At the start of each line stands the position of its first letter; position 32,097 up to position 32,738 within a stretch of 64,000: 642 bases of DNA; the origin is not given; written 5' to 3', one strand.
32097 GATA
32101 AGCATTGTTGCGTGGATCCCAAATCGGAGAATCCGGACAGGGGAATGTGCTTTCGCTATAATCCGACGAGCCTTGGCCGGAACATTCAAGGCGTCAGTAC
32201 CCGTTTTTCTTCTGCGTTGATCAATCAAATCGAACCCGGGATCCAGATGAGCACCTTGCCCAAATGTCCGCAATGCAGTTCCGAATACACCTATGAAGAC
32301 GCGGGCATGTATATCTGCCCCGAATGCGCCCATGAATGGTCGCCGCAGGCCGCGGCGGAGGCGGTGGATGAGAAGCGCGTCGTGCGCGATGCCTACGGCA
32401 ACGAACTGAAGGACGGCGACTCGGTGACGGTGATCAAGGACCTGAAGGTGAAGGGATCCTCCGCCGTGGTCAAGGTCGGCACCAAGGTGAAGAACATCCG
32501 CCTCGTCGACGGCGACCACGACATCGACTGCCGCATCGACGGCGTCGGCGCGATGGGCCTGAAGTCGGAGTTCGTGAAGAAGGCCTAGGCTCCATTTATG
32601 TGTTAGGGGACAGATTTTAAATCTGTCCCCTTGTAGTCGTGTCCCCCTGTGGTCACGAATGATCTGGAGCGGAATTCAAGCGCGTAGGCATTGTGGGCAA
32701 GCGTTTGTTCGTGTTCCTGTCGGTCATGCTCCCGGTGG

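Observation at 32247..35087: Orphan form II RuBisCO (cbbM) embedded between a phnA gene and a decayed phnA duplicate, with a MITE-like 24-bp inverted-repeat element at the junction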

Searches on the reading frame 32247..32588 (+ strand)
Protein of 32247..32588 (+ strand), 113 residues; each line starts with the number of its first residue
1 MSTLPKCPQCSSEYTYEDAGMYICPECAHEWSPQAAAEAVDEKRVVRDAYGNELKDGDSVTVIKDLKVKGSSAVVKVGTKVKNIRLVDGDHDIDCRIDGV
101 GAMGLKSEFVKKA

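Call 7: search_protein_families(library=pfam, proteins=[window:32247-32588:+], max_evalue=0.01)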
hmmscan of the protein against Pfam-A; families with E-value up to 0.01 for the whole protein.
window:32247-32588:+ (113 aa): 6 families
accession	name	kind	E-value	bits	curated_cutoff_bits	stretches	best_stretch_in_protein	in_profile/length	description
PF03831.20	YjdM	-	1.6e-33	114.8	23.2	1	46-113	1-69/69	PhnA domain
PF08274.17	Zn_Ribbon_YjdM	-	4.7e-17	62.1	30.8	1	3-32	1-30/30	PhnA Zinc-Ribbon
PF11781.13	Zn_ribbon_RRN7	-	7.5e-07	29.1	27.1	1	4-30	4-30/32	Zinc-finger of RNA-polymerase I-specific TFIIB, Rrn7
PF08271.17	Zn_Ribbon_TF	-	1.1e-05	25.3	29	1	6-31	2-29/43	TFIIB zinc-binding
PF22191.2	IBR_1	-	0.0011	19.2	27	1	6-31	5-31/47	IBR domain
PF08063.17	Zn_ribbon_PADR1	-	0.0067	16.6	25.1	1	4-32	2-30/42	PADR1 domain, zinc ribbon fold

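Call 32: search_protein_families(library=ncbifam, proteins=[window:32247-32588:+])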
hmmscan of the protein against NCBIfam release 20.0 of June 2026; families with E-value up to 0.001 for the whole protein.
window:32247-32588:+ (113 aa): 1 family
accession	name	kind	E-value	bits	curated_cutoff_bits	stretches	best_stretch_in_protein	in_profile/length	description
TIGR00686.1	phnA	hypoth_equivalog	5.6e-49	164.9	80.2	1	4-113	2-109/109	zinc ribbon domain-containing protein YjdM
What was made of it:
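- On YjdM/PhnA zinc-ribbon protein: Intact copy: TIGR00686 at 164.9 bits against 80.2 (call 32), plus PF08274 and PF03831 (call 7).
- Checked: 32247-32588 (+), 113 aa. It matches Pfam YjdM and Zn_Ribbon_YjdM (call 7) and TIGR00686 at 164.9 bits against a cut-off of 80.2 (call 32).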

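Call 43: find_homologous_proteins(query=window:32247-32588:+, max_evalue=1e-30)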
Query window:32247-32588:+ (113 aa): 7936 proteins with E <= 1e-30 among 8000 candidates; the best 120 are listed.
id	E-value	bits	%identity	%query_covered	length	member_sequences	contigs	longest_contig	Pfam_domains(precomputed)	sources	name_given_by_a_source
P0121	4.1e-67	241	95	100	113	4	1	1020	PF08274.18,PF03831.21,PF11781.14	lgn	-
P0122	1.1e-65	237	93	100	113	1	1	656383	PF08274.18,PF03831.21,PF11781.14,PF08271.18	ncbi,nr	ncbi:MAG: alkylphosphonate utilization protein [Gammaproteobacteria bacterium]|nr:alkylphosphonate u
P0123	3.2e-65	235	92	100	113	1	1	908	PF08274.18,PF03831.21,PF11781.14,PF08271.18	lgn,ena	-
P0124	7.0e-65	234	91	100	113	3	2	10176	PF08274.18,PF03831.21,PF11781.14,PF08271.18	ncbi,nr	ncbi:MAG: alkylphosphonate utilization protein [Gammaproteobacteria bacterium]|nr:alkylphosphonate u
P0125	3.8e-64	232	89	100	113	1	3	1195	PF08274.18,PF03831.21,PF08271.18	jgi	jgi:protein PhnA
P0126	4.1e-64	232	91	99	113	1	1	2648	PF08274.18,PF03831.21,PF11781.14,PF08271.18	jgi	jgi:protein PhnA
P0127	7.2e-64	231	90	100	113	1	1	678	PF08274.18,PF03831.21,PF11781.14,PF08271.18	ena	-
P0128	7.6e-64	231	90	100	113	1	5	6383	PF08274.18,PF03831.21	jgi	jgi:protein PhnA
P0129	8.2e-64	231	91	100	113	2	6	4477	PF08274.18,PF03831.21,PF11781.14,PF08271.18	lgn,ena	-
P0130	8.6e-64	231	90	100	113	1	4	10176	PF08274.18,PF03831.21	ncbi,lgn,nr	ncbi:MAG: alkylphosphonate utilization protein [Gammaproteobacteria bacterium]|nr:alkylphosphonate u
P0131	2.1e-63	229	89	100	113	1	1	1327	PF08274.18,PF03831.21,PF11781.14,PF08271.18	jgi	-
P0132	2.4e-63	229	88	100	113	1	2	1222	PF08274.18,PF03831.21,PF11781.14,PF08271.18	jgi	jgi:protein PhnA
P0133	2.4e-63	229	89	100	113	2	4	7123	PF08274.18,PF03831.21,PF11781.14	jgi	jgi:protein PhnA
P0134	4.2e-62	225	88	100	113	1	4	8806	PF08274.18,PF03831.21,PF11781.14,PF08271.18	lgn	-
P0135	6.8e-62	224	88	100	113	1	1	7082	PF08274.18,PF03831.21,PF11781.14,PF08271.18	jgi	-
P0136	7.7e-61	221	87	100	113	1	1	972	PF08274.18,PF03831.21,PF08271.18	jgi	jgi:protein PhnA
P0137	1.5e-60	220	87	100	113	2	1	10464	PF08274.18,PF03831.21,PF11781.14,PF08271.18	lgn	-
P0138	1.7e-60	220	87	99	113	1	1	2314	PF08274.18,PF03831.21,PF08271.18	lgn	-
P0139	2.0e-60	220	86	100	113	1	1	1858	PF08274.18,PF03831.21,PF08271.18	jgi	jgi:protein PhnA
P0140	2.1e-60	220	87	100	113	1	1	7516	PF08274.18,PF03831.21,PF08271.18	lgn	-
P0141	2.2e-60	220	87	99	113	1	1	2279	PF08274.18,PF03831.21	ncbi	-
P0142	5.2e-60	218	86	100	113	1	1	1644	PF08274.18,PF03831.21,PF08271.18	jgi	-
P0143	9.2e-60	218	83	100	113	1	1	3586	PF08274.18,PF03831.21,PF08271.18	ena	-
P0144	2.3e-59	216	85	100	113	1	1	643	PF08274.18,PF03831.21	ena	-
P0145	3.5e-59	216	82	100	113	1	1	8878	PF08274.18,PF03831.21,PF08271.18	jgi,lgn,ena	jgi:protein PhnA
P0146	6.1e-59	215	84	100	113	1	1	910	PF08274.18,PF03831.21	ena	-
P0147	6.2e-59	215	82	100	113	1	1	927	PF08274.18,PF03831.21,PF08271.18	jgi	-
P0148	6.4e-59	215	84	100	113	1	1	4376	PF08274.18,PF03831.21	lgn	-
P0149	9.4e-59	214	83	100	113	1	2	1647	PF08274.18,PF03831.21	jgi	-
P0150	1.0e-58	214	85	97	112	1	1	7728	PF08274.18,PF03831.21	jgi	jgi:protein PhnA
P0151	1.2e-58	214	84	100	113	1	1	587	PF08274.18,PF03831.21,PF11781.14,PF08271.18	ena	-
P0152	1.2e-58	214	84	100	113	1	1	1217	PF08274.18,PF03831.21,PF08271.18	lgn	-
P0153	1.5e-58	214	84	100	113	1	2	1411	PF08274.18,PF03831.21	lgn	-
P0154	2.0e-58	213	83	100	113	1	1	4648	PF08274.18,PF03831.21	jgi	-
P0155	2.1e-58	213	84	100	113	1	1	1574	PF08274.18,PF03831.21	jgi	-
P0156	2.1e-58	213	83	100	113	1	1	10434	PF08274.18,PF03831.21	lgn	-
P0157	2.1e-58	213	85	100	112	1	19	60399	PF08274.18,PF03831.21,PF08271.18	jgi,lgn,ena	jgi:protein PhnA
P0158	2.1e-58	213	85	100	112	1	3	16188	PF08274.18,PF03831.21,PF08271.18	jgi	jgi:protein PhnA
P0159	2.6e-58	213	85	100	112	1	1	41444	PF08274.18,PF03831.21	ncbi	-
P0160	2.8e-58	213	84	99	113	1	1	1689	PF08274.18,PF03831.21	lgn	-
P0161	3.3e-58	213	86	99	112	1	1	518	PF08274.18,PF03831.21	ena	-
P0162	3.5e-58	212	81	100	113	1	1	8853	PF08274.18,PF03831.21,PF08271.18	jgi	jgi:protein PhnA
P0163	3.6e-58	212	83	100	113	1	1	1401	PF08274.18,PF03831.21,PF11781.14,PF08271.18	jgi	jgi:protein PhnA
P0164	4.0e-58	212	83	100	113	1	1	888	PF08274.18,PF03831.21,PF08271.18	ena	-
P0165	4.3e-58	212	81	100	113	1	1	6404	PF08274.18,PF03831.21,PF08271.18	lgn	-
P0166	5.2e-58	212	82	100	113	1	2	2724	PF08274.18,PF03831.21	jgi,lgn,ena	-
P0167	5.3e-58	212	83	100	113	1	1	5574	PF08274.18,PF03831.21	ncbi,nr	ncbi:MAG TPA: zinc ribbon domain-containing protein YjdM [Myxococcaceae bacterium]|nr:zinc ribbon do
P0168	6.5e-58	212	83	100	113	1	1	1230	PF08274.18,PF03831.21,PF11781.14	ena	-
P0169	6.9e-58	211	87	100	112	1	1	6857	PF08274.18,PF03831.21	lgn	-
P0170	7.6e-58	211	82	100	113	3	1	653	PF08274.18,PF03831.21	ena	-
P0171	8.2e-58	211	83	100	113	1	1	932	PF08274.18,PF03831.21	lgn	-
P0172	8.9e-58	211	82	100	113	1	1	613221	PF08274.18,PF03831.21,PF11781.14,PF08271.18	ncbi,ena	-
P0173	9.2e-58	211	81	100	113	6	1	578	PF08274.18,PF03831.21,PF08271.18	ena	-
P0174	9.4e-58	211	82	100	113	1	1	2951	PF08274.18,PF03831.21,PF08271.18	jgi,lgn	jgi:protein PhnA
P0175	9.7e-58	211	81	100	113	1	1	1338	PF08274.18,PF03831.21,PF08271.18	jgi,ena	-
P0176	9.7e-58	211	86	100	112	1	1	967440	PF08274.18,PF03831.21,PF08271.18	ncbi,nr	ncbi:MAG: alkylphosphonate utilization protein [Gammaproteobacteria bacterium]|nr:alkylphosphonate u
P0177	1.2e-57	211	85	100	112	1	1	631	PF08274.18,PF03831.21,PF08271.18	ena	-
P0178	1.3e-57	211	83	100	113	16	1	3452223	PF08274.18,PF03831.21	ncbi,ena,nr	ncbi:MAG: alkylphosphonate utilization protein [Dechloromonas sp.]|nr:MAG: alkylphosphonate utilizat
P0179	1.3e-57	211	82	100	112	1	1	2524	PF08274.18,PF03831.21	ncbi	-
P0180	1.3e-57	211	82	100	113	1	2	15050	PF08274.18,PF03831.21,PF08271.18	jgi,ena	-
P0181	1.4e-57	211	82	100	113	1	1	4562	PF08274.18,PF03831.21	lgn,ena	-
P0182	1.4e-57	211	83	100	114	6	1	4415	PF08274.18,PF03831.21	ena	-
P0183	1.4e-57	211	82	100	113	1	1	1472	PF08274.18,PF03831.21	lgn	-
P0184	1.4e-57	210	83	99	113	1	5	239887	PF08274.18,PF03831.21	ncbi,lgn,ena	ncbi:MAG: zinc ribbon domain-containing protein YjdM [Polyangiales bacterium]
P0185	1.4e-57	210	81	100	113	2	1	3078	PF08274.18,PF03831.21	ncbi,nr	ncbi:alkylphosphonate utilization protein [bacterium]|nr:alkylphosphonate utilization protein [bacte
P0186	1.5e-57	210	80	99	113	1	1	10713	PF08274.18,PF03831.21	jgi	-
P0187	1.5e-57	210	82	100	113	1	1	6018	PF08274.18,PF03831.21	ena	-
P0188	1.6e-57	210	82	100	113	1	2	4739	PF08274.18,PF03831.21,PF08271.18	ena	-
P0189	1.6e-57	210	85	100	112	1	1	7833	PF08274.18,PF03831.21,PF08271.18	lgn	-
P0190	1.7e-57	210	82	100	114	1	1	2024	PF08274.18,PF03831.21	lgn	-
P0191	1.8e-57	210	81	100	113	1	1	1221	PF08274.18,PF03831.21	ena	-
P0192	2.0e-57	210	81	100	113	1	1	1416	PF08274.18,PF03831.21,PF08271.18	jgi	-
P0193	2.1e-57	210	81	100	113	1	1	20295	PF08274.18,PF03831.21,PF08271.18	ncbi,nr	ncbi:MAG: alkylphosphonate utilization protein [Gammaproteobacteria bacterium]|nr:alkylphosphonate u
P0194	2.1e-57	210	82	100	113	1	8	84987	PF08274.18,PF03831.21,PF11781.14,PF08271.18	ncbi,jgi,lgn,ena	jgi:protein PhnA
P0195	2.2e-57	210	82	100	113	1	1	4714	PF08274.18,PF03831.21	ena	-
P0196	2.3e-57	210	81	100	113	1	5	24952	PF08274.18,PF03831.21,PF11781.14,PF08271.18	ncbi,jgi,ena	-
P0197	2.6e-57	210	82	100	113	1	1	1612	PF08274.18,PF03831.21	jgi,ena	-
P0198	2.6e-57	210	82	100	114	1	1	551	PF08274.18,PF03831.21,PF08271.18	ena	-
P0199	2.7e-57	210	81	100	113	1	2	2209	PF08274.18,PF03831.21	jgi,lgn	jgi:protein PhnA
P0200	2.8e-57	210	82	100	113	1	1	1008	PF08274.18,PF03831.21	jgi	jgi:protein PhnA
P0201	2.8e-57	210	83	100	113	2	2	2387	PF08274.18,PF03831.21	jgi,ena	-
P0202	2.9e-57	209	81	100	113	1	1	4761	PF08274.18,PF03831.21,PF08271.18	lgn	-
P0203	3.2e-57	209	82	100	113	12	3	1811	PF08274.18,PF03831.21,PF08271.18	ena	-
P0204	3.4e-57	209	83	100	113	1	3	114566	PF08274.18,PF03831.21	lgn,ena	-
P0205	3.5e-57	209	82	100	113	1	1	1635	PF08274.18,PF03831.21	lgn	-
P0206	3.8e-57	209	82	100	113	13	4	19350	PF08274.18,PF03831.21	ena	-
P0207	3.8e-57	209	82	100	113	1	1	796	PF08274.18,PF03831.21,PF08271.18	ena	-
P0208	3.8e-57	209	82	100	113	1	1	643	PF08274.18,PF03831.21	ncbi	-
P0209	3.9e-57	209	81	99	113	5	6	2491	PF08274.18,PF03831.21,PF11781.14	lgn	-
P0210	3.9e-57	209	82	100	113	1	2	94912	PF08274.18,PF03831.21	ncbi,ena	-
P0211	4.0e-57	209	83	100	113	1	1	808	PF08274.18,PF03831.21,PF11781.14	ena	-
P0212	4.0e-57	209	83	100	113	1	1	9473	PF08274.18,PF03831.21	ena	-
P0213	4.1e-57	209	82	100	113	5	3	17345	PF08274.18,PF03831.21,PF08271.18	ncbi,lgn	-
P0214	4.2e-57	209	83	100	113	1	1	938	PF08274.18,PF03831.21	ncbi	-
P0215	4.6e-57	209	80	100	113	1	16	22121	PF08274.18,PF03831.21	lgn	-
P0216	4.7e-57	209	83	100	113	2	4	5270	PF22191.3,PF08274.18,PF03831.21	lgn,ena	-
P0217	4.8e-57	209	84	100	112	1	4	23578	PF08274.18,PF03831.21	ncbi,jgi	ncbi:MAG: zinc ribbon domain-containing protein YjdM [Gammaproteobacteria bacterium]|jgi:protein Phn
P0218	5.2e-57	209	81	100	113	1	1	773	PF08274.18,PF03831.21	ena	-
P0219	5.2e-57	209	82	100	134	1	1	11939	PF08274.18,PF03831.21,PF08271.18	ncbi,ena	-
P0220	5.7e-57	209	82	100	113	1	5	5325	PF08274.18,PF03831.21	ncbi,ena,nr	ncbi:MAG: alkylphosphonate utilization protein [Zoogloea sp.]|nr:alkylphosphonate utilization protei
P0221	5.9e-57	209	82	100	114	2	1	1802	PF08274.18,PF03831.21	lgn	-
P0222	6.0e-57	208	81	100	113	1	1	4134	PF08274.18,PF03831.21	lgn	-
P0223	6.2e-57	208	81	100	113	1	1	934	PF08274.18,PF03831.21,PF08271.18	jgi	-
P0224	6.4e-57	208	82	100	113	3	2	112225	PF08274.18,PF03831.21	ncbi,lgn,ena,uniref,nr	ncbi:zinc ribbon domain-containing protein YjdM [Geobacter sp.]|uniref:zinc ribbon domain-containing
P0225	6.8e-57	208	82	100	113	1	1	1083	PF08274.18,PF03831.21,PF08271.18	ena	-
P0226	6.8e-57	208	-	-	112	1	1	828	PF08274.18,PF03831.21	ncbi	-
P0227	7.2e-57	208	83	100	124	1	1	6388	PF08274.18,PF03831.21,PF08271.18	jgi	jgi:protein PhnA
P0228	7.4e-57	208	81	100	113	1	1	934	PF08274.18,PF03831.21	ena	-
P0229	7.4e-57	208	81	100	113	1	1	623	PF08274.18,PF03831.21,PF08271.18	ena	-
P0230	7.6e-57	208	82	100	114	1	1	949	PF08274.18,PF03831.21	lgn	-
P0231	7.7e-57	208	84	100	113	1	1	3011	PF08274.18,PF03831.21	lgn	-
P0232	7.7e-57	208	84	99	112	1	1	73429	PF08274.18,PF03831.21,PF11781.14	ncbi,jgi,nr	ncbi:MAG: alkylphosphonate utilization protein [Hydrogenophilaceae bacterium]|jgi:protein PhnA|nr:al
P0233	7.8e-57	208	82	100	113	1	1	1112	PF08274.18,PF03831.21,PF08271.18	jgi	jgi:protein PhnA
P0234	7.8e-57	208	82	100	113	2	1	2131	PF08274.18,PF03831.21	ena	-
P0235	8.4e-57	208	81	100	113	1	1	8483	PF08274.18,PF03831.21,PF11781.14,PF08271.18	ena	-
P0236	8.5e-57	208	83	100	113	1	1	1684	PF08274.18,PF03831.21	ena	-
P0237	9.4e-57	208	81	100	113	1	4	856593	PF08274.18,PF03831.21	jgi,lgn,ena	-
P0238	9.6e-57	208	83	100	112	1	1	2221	PF08274.18,PF03831.21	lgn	-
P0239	9.7e-57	208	81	100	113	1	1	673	PF08274.18,PF03831.21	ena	-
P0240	9.8e-57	208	82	99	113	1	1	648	PF08274.18,PF03831.21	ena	-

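Call 44: find_encoding_contigs(protein=P0122, flank=10000, max_places=4)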
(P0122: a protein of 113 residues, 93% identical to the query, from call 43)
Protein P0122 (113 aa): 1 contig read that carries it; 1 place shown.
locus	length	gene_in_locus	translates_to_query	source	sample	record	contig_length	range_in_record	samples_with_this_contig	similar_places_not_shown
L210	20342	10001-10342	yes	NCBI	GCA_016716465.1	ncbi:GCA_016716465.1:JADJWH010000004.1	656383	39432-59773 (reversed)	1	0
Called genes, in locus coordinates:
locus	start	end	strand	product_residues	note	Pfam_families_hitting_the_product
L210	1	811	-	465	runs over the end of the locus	PF00206:Lyase_1, PF10415:FumaraseC_C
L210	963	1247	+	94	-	PF00708:Acylphosphatase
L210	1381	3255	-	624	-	PF05157:MshEN, PF00437:T2SSE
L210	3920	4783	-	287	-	PF02749:QRPTase_N, PF01729:QRPTase_C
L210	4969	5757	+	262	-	PF01738:DLH, PF00561:Abhydrolase_1 (faint), PF12146:Hydrolase_4 (faint), PF12697:Abhydrolase_6 (faint), PF02230:Abhydrolase_2 (weak), PF08840:BAAT_C (faint), PF00326:Peptidase_S9 (weak)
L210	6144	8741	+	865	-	PF02861:Clp_N, PF13191:AAA_16 (weak), PF00004:AAA, PF17871:AAA_lid_9, PF00004:AAA, PF07724:AAA_2, PF07728:AAA_5, PF10431:ClpB_D2-small, +9 more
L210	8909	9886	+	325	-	-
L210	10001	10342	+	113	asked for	PF08274:Zn_Ribbon_YjdM, PF11781:Zn_ribbon_RRN7 (weak), PF08271:Zn_Ribbon_TF (weak), PF03831:YjdM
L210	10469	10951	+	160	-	-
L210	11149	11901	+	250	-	PF03741:TerC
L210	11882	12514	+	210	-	PF01914:MarC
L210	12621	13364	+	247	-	PF01292:Ni_hydr_CYTB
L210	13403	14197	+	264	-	PF00106:adh_short, PF08659:KR, PF13561:adh_short_C2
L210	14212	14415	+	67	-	-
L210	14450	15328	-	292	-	PF00795:CN_hydrolase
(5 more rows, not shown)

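Call 50: list_cluster_members(proteins=[P0002, P0122, window:32247-32588:+, P0004])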
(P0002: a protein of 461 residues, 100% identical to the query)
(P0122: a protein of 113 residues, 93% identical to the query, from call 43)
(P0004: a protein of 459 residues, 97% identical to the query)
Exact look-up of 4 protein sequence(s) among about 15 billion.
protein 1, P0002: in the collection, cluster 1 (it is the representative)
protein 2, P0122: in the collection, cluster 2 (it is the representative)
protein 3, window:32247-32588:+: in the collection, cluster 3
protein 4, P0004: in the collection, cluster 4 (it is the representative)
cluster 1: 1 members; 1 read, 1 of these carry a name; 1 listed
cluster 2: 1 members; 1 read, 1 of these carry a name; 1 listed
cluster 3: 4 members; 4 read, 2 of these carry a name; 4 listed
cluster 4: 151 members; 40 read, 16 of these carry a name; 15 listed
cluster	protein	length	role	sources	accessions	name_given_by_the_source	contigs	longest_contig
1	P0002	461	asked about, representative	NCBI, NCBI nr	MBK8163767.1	MAG: ribulose-bisphosphate carboxylase [Gammaproteobacteria bacterium] | ribulose-bisphosphate carboxylase [Gammaproteobacteria bacterium]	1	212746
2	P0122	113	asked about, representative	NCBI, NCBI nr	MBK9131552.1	MAG: alkylphosphonate utilization protein [Gammaproteobacteria bacterium] | alkylphosphonate utilization protein [Gammaproteobacteria bacterium]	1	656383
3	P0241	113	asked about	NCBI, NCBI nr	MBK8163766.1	MAG: alkylphosphonate utilization protein [Gammaproteobacteria bacterium] | alkylphosphonate utilization protein [Gammaproteobacteria bacterium]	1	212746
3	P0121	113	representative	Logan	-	-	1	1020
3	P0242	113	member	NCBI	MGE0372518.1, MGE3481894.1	MAG: zinc ribbon domain-containing protein YjdM [Gammaproteobacteria bacterium]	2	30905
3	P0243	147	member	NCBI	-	-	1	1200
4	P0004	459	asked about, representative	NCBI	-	-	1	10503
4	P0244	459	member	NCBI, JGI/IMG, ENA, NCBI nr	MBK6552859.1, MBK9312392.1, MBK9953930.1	MAG: ribulose-bisphosphate carboxylase [Rhodocyclaceae bacterium] | ribulose-bisphosphate carboxylase [Rhodocyclaceae bacterium]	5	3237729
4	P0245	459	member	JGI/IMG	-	ribulose-bisphosphate carboxylase large chain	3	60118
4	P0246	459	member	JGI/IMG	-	ribulose-bisphosphate carboxylase large chain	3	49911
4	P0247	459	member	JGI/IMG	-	ribulose-bisphosphate carboxylase large chain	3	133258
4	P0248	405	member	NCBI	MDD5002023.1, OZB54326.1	MAG: ribulose 1,5-bisphosphate carboxylase, partial [Thiomonas sp. 15-63-373]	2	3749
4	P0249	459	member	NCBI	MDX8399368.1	MAG: ribulose-bisphosphate carboxylase [Gallionellaceae bacterium]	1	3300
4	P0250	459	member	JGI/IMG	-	ribulose-bisphosphate carboxylase large chain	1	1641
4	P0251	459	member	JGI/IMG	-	ribulose-bisphosphate carboxylase large chain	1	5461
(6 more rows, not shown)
